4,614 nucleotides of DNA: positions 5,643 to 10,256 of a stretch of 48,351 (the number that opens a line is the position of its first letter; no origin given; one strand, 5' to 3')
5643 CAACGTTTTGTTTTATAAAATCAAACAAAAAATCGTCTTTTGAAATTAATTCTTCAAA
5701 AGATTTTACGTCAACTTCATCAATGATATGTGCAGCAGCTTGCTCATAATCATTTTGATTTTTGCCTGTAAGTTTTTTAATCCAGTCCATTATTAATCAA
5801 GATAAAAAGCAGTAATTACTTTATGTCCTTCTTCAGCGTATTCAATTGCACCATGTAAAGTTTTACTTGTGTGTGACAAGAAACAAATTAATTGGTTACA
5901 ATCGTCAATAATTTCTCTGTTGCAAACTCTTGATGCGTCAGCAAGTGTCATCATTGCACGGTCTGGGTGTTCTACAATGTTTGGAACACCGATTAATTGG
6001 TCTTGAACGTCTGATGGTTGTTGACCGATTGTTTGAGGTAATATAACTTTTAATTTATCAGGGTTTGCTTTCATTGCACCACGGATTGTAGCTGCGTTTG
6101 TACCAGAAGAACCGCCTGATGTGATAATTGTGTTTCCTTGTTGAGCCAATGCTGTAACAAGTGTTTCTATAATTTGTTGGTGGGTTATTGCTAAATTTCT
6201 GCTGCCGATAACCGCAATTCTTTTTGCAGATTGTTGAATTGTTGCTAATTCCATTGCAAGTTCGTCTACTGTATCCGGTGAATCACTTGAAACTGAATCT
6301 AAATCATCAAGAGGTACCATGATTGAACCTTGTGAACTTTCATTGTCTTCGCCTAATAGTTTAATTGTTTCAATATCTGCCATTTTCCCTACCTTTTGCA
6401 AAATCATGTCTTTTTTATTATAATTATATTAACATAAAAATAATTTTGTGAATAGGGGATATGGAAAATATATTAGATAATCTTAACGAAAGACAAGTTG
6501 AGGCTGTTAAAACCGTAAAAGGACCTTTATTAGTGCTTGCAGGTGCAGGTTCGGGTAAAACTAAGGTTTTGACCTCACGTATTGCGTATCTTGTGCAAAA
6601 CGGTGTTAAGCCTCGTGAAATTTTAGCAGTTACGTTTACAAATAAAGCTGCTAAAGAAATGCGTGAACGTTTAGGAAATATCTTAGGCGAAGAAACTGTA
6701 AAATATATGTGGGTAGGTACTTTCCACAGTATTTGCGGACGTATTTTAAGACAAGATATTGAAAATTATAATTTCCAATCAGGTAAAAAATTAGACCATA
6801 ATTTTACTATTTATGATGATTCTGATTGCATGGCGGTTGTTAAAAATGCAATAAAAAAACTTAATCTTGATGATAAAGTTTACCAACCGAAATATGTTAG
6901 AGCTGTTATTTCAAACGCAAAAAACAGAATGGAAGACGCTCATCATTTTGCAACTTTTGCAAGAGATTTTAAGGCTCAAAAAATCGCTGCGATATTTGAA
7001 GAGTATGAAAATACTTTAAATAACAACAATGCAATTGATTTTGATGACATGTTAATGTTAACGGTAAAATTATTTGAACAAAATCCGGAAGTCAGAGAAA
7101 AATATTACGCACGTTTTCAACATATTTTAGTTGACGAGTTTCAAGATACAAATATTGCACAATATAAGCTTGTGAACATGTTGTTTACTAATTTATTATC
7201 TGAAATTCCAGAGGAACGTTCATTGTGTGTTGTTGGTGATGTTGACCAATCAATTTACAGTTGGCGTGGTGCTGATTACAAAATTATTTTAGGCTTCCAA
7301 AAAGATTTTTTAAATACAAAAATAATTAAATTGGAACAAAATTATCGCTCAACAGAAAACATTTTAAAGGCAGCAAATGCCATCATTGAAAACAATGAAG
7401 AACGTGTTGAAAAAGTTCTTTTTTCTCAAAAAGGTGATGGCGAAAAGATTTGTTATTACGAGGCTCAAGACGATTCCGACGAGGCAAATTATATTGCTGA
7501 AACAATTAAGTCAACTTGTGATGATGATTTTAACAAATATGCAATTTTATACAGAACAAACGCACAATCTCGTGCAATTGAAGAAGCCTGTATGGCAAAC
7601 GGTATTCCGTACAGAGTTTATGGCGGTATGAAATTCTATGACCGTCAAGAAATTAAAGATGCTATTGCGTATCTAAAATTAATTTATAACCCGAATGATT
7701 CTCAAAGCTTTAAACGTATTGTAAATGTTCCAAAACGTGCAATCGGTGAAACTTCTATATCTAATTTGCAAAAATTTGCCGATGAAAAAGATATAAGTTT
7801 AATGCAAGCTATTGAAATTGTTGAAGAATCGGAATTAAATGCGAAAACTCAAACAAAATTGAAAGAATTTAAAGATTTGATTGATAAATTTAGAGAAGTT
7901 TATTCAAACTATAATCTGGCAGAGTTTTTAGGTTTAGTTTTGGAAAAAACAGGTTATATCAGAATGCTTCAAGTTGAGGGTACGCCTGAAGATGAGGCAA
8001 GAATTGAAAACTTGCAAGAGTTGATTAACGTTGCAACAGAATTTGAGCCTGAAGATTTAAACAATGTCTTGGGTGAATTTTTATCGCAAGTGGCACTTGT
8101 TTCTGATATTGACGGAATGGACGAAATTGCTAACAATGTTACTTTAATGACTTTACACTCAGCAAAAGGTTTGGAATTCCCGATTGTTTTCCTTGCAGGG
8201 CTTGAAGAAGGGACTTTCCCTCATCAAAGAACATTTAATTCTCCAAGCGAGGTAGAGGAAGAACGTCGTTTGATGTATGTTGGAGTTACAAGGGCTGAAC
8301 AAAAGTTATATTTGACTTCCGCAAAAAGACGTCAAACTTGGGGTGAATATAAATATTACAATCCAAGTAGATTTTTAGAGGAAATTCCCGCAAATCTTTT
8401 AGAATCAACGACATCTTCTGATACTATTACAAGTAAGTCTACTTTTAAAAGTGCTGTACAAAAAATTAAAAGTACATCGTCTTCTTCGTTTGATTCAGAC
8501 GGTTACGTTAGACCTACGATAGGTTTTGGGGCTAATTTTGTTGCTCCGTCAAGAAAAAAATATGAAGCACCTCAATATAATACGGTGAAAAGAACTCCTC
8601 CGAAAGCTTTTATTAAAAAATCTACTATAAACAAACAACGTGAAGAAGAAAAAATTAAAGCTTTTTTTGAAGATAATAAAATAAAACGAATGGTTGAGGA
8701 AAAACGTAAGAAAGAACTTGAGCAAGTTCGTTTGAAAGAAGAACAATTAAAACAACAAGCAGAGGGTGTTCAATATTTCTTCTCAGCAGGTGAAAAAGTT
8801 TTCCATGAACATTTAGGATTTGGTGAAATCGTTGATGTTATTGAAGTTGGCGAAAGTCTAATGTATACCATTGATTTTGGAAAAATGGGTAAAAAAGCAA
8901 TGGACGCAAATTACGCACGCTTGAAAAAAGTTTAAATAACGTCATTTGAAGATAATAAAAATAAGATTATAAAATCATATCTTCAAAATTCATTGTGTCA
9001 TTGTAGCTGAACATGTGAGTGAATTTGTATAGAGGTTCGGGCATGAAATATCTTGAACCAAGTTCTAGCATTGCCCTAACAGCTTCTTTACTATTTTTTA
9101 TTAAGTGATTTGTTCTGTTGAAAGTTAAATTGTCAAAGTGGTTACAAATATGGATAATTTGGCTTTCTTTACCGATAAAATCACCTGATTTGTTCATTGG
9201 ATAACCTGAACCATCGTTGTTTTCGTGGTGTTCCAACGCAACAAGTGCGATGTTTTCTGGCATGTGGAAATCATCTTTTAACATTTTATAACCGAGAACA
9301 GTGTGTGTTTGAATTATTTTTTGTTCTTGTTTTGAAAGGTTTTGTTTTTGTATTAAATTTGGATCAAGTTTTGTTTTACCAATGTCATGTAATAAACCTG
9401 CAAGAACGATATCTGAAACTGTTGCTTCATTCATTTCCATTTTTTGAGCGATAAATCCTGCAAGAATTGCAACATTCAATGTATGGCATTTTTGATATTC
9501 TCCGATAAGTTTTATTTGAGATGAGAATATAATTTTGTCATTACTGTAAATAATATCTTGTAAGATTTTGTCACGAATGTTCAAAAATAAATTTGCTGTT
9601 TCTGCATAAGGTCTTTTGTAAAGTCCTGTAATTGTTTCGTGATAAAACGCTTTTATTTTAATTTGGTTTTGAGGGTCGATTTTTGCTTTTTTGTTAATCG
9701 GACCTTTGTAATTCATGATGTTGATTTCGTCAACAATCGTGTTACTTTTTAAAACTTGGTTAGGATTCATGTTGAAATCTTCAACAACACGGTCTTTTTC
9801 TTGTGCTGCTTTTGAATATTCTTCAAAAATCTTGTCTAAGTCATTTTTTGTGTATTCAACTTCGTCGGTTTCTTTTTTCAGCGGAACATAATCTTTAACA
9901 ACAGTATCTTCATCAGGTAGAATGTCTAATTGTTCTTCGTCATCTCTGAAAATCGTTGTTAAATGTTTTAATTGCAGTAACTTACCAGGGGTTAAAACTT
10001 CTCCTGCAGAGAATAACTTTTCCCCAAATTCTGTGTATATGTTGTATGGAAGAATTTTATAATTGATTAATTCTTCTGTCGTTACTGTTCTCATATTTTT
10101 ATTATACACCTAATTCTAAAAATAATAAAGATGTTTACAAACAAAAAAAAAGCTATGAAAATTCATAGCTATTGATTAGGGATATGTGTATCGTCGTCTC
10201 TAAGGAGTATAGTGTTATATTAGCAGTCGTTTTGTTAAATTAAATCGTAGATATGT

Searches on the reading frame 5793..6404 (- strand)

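Call 30: search_protein_families(library=pfam, proteins=[window:5793-6404:-], max_evalue=0.001)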
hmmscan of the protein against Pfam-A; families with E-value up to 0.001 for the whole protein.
window:5793-6404:- (203 aa): 2 families
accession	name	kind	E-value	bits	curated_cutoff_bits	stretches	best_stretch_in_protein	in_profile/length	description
PF02481.21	DNA_processg_A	-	1.8e-07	31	29.6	1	55-121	39-104/212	DNA recombination-mediator protein A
PF18306.6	LDcluster4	-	0.00051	20.1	26.3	1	62-114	3-55/151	SLOG cluster4 family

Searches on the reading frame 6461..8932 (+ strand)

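Call 30: search_protein_families(library=pfam, proteins=[window:6461-8932:+], max_evalue=0.001)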
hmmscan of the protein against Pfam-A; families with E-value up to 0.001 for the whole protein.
window:6461-8932:+ (824 aa): 7 families
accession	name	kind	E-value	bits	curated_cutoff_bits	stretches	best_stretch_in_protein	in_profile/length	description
PF00580.27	UvrD-helicase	-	2e-91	306.9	23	1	8-283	1-270/271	UvrD/REP helicase N-terminal domain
PF13361.12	UvrD_C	-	2.3e-85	287.5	25.6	1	289-622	1-349/350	UvrD-like helicase C-terminal domain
PF13245.12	AAA_19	-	3.3e-24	86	25.1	1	12-267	1-132/134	AAA domain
PF13538.12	UvrD_C_2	-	5.2e-11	42.7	27.4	1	560-619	2-52/52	UvrD-like helicase C-terminal domain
PF13604.12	AAA_30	-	4.7e-06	26.9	27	1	8-72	2-67/191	AAA domain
PF21196.3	PcrA_UvrD_tudor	-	0.00018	21.8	23.9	1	777-823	2-48/48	PcrA/UvrD tudor domain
PF13086.12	AAA_11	-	0.00095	19.4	27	1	8-86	2-90/257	AAA domain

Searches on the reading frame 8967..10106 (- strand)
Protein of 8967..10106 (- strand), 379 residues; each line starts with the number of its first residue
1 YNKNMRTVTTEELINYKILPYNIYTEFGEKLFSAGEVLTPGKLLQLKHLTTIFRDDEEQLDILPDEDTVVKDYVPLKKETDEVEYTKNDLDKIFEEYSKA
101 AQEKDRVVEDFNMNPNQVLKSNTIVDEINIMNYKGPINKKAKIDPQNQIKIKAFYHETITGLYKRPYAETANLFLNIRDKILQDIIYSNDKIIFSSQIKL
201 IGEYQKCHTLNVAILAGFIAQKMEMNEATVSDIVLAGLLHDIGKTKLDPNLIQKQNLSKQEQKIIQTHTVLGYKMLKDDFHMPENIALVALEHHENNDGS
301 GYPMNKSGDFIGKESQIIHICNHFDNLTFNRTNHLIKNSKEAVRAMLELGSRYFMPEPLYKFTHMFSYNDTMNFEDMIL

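Call 30: search_protein_families(library=pfam, proteins=[window:8967-10106:-], max_evalue=0.001)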
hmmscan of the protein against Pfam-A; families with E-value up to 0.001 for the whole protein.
window:8967-10106:- (379 aa): 3 families
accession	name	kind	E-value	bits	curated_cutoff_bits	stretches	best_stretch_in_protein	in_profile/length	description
PF13487.12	HD_5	-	7.3e-25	88.1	27.2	1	200-350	14-162/170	HD domain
PF01966.28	HD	-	4.8e-14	53.1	22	1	208-326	4-115/116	HD domain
PF08668.18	HDOD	-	3.3e-06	27.2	22.9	1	208-295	98-195/196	HDOD domain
